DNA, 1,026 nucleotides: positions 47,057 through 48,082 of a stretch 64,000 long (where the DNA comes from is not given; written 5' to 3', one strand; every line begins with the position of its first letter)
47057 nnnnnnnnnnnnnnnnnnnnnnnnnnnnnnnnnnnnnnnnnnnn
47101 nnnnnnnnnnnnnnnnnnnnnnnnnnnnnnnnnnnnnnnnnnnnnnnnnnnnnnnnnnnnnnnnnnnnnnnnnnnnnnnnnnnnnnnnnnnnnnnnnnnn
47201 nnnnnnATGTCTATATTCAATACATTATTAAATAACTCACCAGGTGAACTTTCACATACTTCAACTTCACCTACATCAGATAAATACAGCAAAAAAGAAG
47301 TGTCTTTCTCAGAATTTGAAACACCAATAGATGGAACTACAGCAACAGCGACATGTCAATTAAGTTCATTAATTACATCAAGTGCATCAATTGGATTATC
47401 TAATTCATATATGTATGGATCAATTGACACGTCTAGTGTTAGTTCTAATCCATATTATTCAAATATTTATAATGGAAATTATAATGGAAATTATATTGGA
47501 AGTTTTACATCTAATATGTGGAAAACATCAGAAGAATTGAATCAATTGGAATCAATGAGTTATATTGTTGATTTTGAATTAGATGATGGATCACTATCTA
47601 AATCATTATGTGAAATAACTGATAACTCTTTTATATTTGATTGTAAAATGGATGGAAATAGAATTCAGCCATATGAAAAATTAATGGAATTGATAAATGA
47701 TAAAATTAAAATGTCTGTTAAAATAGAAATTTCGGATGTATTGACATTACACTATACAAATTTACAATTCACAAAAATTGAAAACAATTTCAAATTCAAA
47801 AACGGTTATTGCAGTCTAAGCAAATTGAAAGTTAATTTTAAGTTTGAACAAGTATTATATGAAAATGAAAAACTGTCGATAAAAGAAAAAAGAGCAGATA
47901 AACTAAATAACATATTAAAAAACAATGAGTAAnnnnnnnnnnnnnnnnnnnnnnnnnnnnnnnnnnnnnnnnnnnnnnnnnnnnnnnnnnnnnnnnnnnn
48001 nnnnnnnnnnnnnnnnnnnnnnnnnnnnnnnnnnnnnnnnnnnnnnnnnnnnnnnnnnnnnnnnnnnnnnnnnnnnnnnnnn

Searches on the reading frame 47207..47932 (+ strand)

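Call 35: search_protein_families(library=phrogs, proteins=[window:47207-47932:+], max_evalue=1)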
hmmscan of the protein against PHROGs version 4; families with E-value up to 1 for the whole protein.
window:47207-47932:+ (241 aa): 3 families
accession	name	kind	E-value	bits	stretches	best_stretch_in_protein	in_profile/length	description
phrog_23839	-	unknown function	0.037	15.3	1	93-209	21-124/125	-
phrog_14825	-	unknown function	0.047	14.3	1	117-159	52-94/204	-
phrog_11204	-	unknown function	0.39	12.1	1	118-154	23-59/95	-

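Call 59: search_protein_families(library=pfam, proteins=[window:47207-47932:+], max_evalue=1)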
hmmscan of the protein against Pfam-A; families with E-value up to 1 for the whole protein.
window:47207-47932:+ (241 aa): 0 families
